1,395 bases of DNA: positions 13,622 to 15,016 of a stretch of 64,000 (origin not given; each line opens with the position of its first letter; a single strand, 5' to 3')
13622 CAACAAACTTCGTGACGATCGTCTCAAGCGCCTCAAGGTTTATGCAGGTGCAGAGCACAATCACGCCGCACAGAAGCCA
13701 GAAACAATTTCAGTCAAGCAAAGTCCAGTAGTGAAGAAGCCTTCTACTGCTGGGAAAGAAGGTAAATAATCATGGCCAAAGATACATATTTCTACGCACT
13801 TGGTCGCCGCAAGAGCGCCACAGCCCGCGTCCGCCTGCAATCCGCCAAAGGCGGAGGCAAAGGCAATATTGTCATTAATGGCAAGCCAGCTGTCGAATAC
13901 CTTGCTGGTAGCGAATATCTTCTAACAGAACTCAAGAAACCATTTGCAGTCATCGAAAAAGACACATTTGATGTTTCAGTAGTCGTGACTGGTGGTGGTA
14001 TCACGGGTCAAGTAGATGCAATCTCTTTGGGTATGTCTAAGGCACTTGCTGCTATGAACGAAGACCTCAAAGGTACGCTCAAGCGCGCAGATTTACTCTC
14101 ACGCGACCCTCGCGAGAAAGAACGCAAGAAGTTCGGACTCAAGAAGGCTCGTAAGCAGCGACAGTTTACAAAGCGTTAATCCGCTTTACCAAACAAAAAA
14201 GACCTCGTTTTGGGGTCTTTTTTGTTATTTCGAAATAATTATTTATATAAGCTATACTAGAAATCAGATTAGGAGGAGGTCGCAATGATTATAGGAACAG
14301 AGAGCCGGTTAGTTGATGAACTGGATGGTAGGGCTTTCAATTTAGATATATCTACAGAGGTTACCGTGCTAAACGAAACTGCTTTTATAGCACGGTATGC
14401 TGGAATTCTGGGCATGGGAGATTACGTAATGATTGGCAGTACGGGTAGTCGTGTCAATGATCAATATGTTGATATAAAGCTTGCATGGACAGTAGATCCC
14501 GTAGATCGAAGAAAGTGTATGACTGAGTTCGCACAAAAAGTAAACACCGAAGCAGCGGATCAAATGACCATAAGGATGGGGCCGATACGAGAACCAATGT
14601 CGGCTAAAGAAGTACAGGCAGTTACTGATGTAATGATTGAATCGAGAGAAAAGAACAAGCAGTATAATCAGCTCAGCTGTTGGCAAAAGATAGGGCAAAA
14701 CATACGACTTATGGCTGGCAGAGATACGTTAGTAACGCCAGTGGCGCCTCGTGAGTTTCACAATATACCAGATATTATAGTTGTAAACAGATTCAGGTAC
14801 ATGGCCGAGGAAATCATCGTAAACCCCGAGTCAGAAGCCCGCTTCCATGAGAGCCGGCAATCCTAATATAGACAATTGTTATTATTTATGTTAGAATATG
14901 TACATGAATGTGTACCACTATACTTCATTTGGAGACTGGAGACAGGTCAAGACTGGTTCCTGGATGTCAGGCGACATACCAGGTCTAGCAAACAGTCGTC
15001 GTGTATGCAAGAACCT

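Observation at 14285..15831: Three-gene cassette of unknown proteins at the head of a restriction-modification island, sharing its promoter/operator architecture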

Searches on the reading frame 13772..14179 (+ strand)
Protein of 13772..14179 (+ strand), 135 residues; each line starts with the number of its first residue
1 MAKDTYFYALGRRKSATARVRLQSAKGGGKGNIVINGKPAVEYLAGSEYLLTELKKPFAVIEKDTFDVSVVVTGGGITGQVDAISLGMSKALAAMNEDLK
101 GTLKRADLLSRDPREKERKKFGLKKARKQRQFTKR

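Call 43: find_encoding_contigs(protein=window:13772-14179:+, flank=10000, max_places=10)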
Protein window:13772-14179:+ (135 aa): 3 contigs read that carry it; 2 places shown.
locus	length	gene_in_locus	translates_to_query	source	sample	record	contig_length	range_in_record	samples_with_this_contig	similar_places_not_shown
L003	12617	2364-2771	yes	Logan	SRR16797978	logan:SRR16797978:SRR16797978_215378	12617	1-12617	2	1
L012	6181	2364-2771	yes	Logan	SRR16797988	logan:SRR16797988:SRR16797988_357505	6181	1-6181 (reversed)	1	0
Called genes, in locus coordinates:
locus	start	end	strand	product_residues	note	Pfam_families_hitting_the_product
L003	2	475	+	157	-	?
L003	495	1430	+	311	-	PF01193:RNA_pol_L, PF01000:RNA_pol_A_bac, PF03118:RNA_pol_A_CTD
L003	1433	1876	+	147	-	PF01196:Ribosomal_L17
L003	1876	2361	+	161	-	PF00572:Ribosomal_L13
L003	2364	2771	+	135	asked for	PF00380:Ribosomal_S9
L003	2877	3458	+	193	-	-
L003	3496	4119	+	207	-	-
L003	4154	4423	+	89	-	-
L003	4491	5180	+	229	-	PF09553:RE_Eco47II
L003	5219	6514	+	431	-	PF00376:MerR, PF12728:HTH_17 (weak), PF13411:MerR_1, PF00145:DNA_methylase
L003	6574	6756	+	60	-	PF04014:MazE_antitoxin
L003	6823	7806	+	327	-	PF13229:Beta_helix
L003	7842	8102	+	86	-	-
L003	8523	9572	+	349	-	PF00579:tRNA-synt_1b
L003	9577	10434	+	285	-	PF00849:PseudoU_synth_2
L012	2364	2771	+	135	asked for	PF00380:Ribosomal_S9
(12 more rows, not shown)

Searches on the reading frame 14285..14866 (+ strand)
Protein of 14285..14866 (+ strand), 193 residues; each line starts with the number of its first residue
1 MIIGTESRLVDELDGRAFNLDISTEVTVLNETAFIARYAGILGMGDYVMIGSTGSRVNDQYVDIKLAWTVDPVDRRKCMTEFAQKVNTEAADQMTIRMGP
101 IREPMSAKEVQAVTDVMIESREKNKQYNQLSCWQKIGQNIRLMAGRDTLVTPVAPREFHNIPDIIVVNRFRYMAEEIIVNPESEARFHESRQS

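Call 4: search_protein_families(library=pfam, proteins=[window:14285-14866:+], max_evalue=1)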
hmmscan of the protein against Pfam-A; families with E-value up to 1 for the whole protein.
window:14285-14866:+ (193 aa): 0 families

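Call 5: search_protein_families(library=padloc, proteins=[window:14285-14866:+], max_evalue=1)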
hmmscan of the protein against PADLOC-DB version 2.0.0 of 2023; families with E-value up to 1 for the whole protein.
window:14285-14866:+ (193 aa): 0 families

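Call 6: search_protein_families(library=phrogs, proteins=[window:14285-14866:+], max_evalue=1)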
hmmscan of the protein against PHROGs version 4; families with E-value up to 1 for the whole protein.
window:14285-14866:+ (193 aa): 1 family
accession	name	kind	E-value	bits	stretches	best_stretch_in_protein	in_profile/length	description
phrog_22095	-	unknown function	0.24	12.5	0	50-87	17-54/78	-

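Call 7: find_homologous_proteins(query=window:14285-14866:+, max_evalue=0.01)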
Query window:14285-14866:+ (193 aa): 1 proteins with E <= 0.01 among 45 candidates.
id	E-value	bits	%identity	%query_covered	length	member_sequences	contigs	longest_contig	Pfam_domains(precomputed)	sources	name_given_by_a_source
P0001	1.9e-122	424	100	100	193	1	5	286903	-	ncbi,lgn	-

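Call 25: search_protein_representatives(protein=window:14285-14866:+)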
Query: 193 residues. Proteins with E-value up to 0.001 (for the whole library): 9; up to 1e-10: 5; up to 1e-30: 1. The best 9 are listed.
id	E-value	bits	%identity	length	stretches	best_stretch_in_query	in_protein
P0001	6.0e-123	423.5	100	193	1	1-193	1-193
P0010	8.5e-26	107.0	42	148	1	57-189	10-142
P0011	8.8e-15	71.2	35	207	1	15-185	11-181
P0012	2.6e-13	66.4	30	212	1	7-191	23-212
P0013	5.5e-12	62.0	29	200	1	6-187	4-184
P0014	6.1e-09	52.1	29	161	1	30-181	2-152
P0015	2.6e-08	50.1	30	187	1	20-181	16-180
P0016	1.4e-04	37.9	24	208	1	3-188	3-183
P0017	3.4e-04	36.7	58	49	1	1-43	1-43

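Call 44: predict_structure(alignment_id=A2)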
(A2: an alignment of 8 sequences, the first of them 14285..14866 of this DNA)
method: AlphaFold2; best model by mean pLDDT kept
length: 193 residues; sequences in the alignment: 8
mean_pLDDT: 82.2   pTM: 0.77
mean pLDDT of the five models: 82.2, 81.6, 81.3, 80.5, 78.3
residues with pLDDT >= 90: 81; 70-90: 79; 50-70: 23; < 50: 10
segments of 3 or more residues with pLDDT < 50: 1-3, 91-95
pLDDT, mean of each block of 10 residues (from residue 1): 64 71 86 94 90 84 90 79 64 58 93 93 92 94 91 76 87 85 84 49
secondary structure, 60 per line:
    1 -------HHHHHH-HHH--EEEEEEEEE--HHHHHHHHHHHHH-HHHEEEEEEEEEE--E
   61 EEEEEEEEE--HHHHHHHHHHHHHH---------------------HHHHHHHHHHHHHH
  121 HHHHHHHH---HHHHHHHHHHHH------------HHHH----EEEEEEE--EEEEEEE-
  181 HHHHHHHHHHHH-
elements in order: H8-13 E20-28 H31-43 E48-57 E60-69 H72-85 H107-128 H132-143 H156-159 E164-170 E173-179 H181-192

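Call 46: fold_search(model_id=the predicted structure, library=pdb)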
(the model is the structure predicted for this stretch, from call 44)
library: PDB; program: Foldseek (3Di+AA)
matches with E <= 10: 736; with E <= 0.001: 0
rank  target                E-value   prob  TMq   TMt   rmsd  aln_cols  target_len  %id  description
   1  1z0a_D                1.1e-01  0.25  0.12  0.15  10.8        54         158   13  GDP-Bound Rab2A GTPase (released 2005-07-26)
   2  3tw8_B                2.4e-01  0.16  0.13  0.14  11.8        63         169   11  GEF domain of DENND 1B in complex with Rab GTPase Rab35 (released 2011-11-16)
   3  9jxc_A                3.6e-01  0.08  0.12  0.15  14.9        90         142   14  Crystal Structure of AbOhr-R15C (released 2024-11-06)
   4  6gdu_B                3.8e-01  0.06  0.10  0.13  13.1        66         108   18  Structure of CutA from Synechococcus elongatus PCC7942 (released 2019-05-08)
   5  3tw8_D                5.6e-01  0.12  0.13  0.14  11.8        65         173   11  GEF domain of DENND 1B in complex with Rab GTPase Rab35 (released 2011-11-16)
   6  8flq_A                5.6e-01  0.04  0.09  0.07  12.9        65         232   15  Human PTH1R in complex with PTH(1-34) and Gs (released 2023-04-26)
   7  1wms_A                6.0e-01  0.09  0.13  0.14  10.4        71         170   15  High resolution crystal structure of human Rab9 GTPase: a novel antiviral drug target (released 2004-09-14)
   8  3law_B                6.8e-01  0.10  0.12  0.13  10.2        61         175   11  Structure of GTP-bound L129F mutant Rab7 (released 2010-01-26)
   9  3rwo_B                6.8e-01  0.08  0.12  0.14  11.6        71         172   10  Crystal structure of YPT32 in complex with GDP (released 2011-10-26)
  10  6wan_F                6.8e-01  0.05  0.16  0.10  13.9       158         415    8  Structure of Acinetobacter baumannii Cap4 SAVED/CARF-domain containing receptor with the cyclic trinucleotide 3'3'3'-c (released 2020-06-17)
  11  8ge8_A                6.8e-01  0.04  0.10  0.09  12.6        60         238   12  CryoEM structure of beta-2-adrenergic receptor in complex with nucleotide-free Gs heterotrimer (#9 of 20) (released 2024-03-06)
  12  1tu4_B                7.2e-01  0.13  0.13  0.16  10.1        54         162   13  Crystal Structure of Rab5-GDP Complex (released 2004-10-05)
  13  7r7g_A                7.2e-01  0.13  0.14  0.06  12.4        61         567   11  Synechococcus Olefin Synthase FAAL domain A229I/R336A in complex with palmitoyl adenylate and pyrophosphate (released 2022-07-06)
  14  7bqc_MODEL_1_A        7.7e-01  0.08  0.15  0.21  13.4       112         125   15  Solution NMR structure of NF4; de novo designed protein with a novel fold (released 2021-03-24)
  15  3rwo_A                8.2e-01  0.09  0.13  0.14  11.2        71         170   10  Crystal structure of YPT32 in complex with GDP (released 2011-10-26)
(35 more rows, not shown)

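Call 48: search_protein_families(library=pfam, alignment_id=A2, max_evalue=10)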
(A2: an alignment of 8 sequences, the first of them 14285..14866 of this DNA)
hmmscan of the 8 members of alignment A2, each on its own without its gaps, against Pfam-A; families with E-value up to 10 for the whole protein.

A. member 1, window:14285-14866:+ (193 aa): 0 families

B. families by the number of members that match (of 8 scanned): 8 families
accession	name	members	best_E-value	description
PF16834.11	CSM2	1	0.089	Shu complex component Csm2, DNA-binding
PF00748.24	Calpain_inhib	1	0.11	Calpain inhibitor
PF17193.9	MukF_C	1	0.12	MukF C-terminal domain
PF07386.16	DUF1499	1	0.15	Protein of unknown function (DUF1499)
PF21062.2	Reovirus_L2_4th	1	0.17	Reovirus core-spike protein lambda-2 (L2), ferredoxin-like domain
PF12853.12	NADH_u_ox_C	1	0.25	C-terminal of NADH-ubiquinone oxidoreductase 21 kDa subunit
PF14300.12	DMP19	1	0.26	DMP19-like protein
PF06698.16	DUF1192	1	2.7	Protein of unknown function (DUF1192)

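Call 54: find_related_loci(query=A3, collection=metagenome_contigs, flank=8000)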
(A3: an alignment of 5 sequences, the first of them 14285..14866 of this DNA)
Query A3 (193 aa) in metagenome_contigs; peptide patterns used: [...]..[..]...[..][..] (x = any residue, [..] = any of these).
103 stretches matched a pattern, but none encodes a relative of the query by tblastn (E <= 1e-3).

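Call 65: list_cluster_members(proteins=[P0010, P0011, P0012, P0013, P0014, P0015, P0016, P0017, P0001, P0009])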
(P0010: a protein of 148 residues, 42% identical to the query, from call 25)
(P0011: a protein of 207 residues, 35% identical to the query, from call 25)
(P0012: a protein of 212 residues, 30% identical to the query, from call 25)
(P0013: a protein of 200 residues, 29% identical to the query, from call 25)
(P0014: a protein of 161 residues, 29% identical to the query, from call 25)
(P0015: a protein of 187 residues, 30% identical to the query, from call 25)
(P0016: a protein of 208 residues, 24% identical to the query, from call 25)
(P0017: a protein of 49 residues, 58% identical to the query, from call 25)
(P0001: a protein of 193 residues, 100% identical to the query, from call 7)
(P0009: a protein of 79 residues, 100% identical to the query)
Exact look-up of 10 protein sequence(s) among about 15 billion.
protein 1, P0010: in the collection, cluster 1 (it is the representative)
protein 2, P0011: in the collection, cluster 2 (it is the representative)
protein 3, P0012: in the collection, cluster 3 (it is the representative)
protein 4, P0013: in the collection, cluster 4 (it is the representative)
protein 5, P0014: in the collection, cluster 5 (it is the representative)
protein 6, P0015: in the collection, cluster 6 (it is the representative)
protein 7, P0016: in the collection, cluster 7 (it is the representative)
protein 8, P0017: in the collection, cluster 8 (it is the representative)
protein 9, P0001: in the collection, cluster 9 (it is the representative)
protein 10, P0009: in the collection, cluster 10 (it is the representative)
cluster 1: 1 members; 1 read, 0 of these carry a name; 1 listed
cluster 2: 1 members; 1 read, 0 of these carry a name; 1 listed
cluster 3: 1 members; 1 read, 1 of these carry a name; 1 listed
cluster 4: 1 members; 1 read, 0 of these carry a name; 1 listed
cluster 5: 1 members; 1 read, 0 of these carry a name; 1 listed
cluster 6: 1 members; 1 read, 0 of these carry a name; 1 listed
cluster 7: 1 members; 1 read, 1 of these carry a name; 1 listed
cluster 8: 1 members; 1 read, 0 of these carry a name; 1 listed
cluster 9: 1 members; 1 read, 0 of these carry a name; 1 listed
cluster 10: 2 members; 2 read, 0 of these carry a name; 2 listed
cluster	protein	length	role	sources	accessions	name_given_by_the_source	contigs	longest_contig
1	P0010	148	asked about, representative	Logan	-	-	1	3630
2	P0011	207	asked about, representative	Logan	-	-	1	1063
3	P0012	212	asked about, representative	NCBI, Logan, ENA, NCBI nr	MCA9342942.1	hypothetical protein KC950_02960 [Candidatus Saccharibacteria bacterium] | hypothetical protein [Candidatus Saccharibacteria bacterium]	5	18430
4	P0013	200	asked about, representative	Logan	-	-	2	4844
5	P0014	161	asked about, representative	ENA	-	-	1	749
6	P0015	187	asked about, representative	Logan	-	-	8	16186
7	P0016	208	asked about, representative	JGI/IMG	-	hypothetical protein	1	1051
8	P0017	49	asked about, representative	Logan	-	-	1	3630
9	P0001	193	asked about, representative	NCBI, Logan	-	-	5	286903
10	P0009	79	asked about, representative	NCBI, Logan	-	-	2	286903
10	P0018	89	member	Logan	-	-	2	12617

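Call 66: find_encoding_contigs(protein=P0010, flank=5000, max_places=3)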
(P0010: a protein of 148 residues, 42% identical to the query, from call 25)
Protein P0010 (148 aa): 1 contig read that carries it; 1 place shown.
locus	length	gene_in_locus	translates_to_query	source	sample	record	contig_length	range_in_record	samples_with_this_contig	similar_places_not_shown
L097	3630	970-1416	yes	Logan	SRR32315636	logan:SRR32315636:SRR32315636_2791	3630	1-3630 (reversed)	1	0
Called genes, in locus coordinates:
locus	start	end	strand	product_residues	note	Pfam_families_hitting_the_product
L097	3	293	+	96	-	?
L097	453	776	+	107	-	-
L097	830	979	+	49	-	-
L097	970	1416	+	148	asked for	-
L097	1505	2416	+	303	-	-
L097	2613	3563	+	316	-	PF00561:Abhydrolase_1, PF12146:Hydrolase_4, PF12697:Abhydrolase_6 (weak), PF08386:Abhydrolase_4 (weak)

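Call 67: find_encoding_contigs(protein=P0012, flank=8000, max_places=3)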
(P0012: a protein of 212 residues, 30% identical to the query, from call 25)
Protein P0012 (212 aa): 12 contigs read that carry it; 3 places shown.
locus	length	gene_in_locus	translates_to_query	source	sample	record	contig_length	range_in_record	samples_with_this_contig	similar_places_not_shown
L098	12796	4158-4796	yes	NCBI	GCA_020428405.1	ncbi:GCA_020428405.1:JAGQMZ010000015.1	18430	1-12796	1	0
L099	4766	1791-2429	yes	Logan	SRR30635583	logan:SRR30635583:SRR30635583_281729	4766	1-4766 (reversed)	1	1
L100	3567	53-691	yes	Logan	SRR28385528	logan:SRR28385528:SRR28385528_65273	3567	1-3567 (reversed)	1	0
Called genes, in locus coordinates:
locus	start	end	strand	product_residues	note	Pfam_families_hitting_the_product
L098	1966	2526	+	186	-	-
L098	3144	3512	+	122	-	PF00903:Glyoxalase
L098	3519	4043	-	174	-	-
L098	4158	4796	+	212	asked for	-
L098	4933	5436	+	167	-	-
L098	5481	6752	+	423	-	-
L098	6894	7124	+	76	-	-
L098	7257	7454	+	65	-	-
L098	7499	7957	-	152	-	-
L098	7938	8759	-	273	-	PF00480:ROK, PF02685:Glucokinase (weak)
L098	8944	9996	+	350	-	PF21710:Spt6_S1 (faint), PF00575:S1, PF13509:S1_2 (faint), PF23459:S1_RRP5 (faint), PF00575:S1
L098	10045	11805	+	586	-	PF04760:IF2_N, PF00009:GTP_EFTU, PF01926:MMR_HSR1, PF22042:EF-G_D2, PF11987:IF-2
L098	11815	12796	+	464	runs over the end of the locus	-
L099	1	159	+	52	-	?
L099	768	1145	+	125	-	PF00903:Glyoxalase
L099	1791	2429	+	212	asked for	-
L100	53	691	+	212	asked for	-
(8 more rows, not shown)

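Call 68: find_encoding_contigs(protein=P0015, flank=8000, max_places=3)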
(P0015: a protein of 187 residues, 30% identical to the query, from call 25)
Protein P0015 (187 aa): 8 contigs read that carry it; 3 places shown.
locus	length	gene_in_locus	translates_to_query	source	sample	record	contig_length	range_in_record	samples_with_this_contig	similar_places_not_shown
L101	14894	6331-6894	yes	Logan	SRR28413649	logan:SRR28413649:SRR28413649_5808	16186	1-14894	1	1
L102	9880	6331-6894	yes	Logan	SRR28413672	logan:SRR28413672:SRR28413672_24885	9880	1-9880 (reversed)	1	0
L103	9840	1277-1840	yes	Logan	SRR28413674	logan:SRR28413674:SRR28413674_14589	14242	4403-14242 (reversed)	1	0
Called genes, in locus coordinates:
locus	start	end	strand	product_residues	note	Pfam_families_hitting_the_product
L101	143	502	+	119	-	-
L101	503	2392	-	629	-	PF20434:BD-FAE (faint)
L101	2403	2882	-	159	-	-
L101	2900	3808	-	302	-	-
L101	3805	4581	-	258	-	-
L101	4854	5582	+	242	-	-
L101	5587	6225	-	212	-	-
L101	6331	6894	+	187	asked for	-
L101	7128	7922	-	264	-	-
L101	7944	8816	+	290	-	PF01978:TrmB (weak)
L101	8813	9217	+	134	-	-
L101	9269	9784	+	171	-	-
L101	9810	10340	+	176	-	-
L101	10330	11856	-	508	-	-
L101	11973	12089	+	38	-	-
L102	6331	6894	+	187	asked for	-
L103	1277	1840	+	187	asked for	-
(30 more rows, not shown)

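Call 80: find_encoding_contigs(protein=P0013, flank=5000, max_places=3)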
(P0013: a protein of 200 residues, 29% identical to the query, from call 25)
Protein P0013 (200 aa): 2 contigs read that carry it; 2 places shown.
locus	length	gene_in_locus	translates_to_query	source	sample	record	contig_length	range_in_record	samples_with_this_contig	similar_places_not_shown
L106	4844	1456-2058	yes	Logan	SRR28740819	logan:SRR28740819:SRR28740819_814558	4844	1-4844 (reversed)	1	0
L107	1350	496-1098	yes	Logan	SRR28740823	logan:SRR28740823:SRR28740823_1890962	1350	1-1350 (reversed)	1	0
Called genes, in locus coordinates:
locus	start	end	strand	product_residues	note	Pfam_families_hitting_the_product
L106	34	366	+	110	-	-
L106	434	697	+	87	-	-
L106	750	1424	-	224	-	PF13302:Acetyltransf_3, PF13420:Acetyltransf_4, PF00583:Acetyltransf_1, PF13523:Acetyltransf_8 (faint)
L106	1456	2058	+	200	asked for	-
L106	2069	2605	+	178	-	PF00300:His_Phos_1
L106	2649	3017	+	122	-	PF00903:Glyoxalase, PF12681:Glyoxalase_2 (weak)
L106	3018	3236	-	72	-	-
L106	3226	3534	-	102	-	-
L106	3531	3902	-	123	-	PF08818:DUF1801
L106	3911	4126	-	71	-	PF14117:DUF4287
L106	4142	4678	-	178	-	PF08002:DUF1697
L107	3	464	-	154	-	?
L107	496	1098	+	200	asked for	-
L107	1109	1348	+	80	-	?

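Call 85: search_solved_structures(query=A2, max_evalue=10, show_alignments=2)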
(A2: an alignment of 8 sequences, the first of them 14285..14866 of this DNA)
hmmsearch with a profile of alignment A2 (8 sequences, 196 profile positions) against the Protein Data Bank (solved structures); distinct sequences matched with E-value up to 10: 2.
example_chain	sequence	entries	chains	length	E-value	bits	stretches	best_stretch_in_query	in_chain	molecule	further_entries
6y7o_A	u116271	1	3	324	0.0014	21.4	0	136-155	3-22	Tako8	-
6g6m_A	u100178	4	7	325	0.0014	21.4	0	136-155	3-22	Tako8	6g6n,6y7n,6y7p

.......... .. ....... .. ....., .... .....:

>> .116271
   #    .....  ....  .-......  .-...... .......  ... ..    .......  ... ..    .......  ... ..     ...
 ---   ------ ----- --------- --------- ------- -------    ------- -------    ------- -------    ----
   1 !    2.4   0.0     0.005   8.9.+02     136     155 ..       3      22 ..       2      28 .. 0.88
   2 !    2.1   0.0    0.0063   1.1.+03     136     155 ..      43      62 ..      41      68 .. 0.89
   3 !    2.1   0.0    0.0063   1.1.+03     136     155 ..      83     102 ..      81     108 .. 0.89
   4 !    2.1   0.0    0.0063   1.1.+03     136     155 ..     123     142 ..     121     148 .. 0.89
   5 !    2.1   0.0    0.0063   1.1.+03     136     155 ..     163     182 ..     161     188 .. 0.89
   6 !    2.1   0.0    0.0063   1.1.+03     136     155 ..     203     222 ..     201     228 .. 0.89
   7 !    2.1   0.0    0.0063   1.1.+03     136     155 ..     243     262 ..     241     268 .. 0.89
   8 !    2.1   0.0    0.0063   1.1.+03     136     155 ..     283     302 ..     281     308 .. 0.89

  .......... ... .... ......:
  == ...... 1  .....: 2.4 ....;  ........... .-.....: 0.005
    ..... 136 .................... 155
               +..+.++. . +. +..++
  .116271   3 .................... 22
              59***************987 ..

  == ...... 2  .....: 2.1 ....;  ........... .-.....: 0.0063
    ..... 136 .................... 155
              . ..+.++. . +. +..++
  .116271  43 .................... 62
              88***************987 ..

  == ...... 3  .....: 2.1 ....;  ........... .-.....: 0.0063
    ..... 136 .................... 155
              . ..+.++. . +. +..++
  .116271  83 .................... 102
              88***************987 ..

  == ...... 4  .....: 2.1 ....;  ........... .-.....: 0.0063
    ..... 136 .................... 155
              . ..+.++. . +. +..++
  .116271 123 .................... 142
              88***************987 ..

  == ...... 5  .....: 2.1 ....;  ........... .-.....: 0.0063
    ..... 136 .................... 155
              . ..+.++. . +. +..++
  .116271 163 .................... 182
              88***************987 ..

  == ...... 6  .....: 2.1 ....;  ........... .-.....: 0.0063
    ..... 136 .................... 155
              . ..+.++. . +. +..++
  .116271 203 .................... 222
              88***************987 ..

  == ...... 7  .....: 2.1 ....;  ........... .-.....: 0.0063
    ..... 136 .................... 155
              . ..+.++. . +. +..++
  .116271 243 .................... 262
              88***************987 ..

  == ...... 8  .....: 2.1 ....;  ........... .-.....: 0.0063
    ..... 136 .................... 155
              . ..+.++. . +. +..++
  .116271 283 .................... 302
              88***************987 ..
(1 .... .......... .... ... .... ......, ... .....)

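Call 86: search_protein_families(library=ncbifam, proteins=[window:14285-14866:+], max_evalue=10)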
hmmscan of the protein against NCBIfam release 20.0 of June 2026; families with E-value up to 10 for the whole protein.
window:14285-14866:+ (193 aa): 0 families

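Call 89: find_related_loci(query=A3, collection=viral_contigs, flank=5000)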
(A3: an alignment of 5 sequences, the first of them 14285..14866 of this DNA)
Query A3 (193 aa) in viral_contigs; peptide patterns used: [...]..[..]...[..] (x = any residue, [..] = any of these).
44 stretches matched a pattern, but none encodes a relative of the query by tblastn (E <= 1e-3).

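Call 110: search_dna_similar(query=window:14285-14866:+, collection=phages, mode=protein, max_evalue=0.1, max_rows=8)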
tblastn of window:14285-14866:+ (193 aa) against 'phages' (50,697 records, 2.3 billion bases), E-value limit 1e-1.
No match.
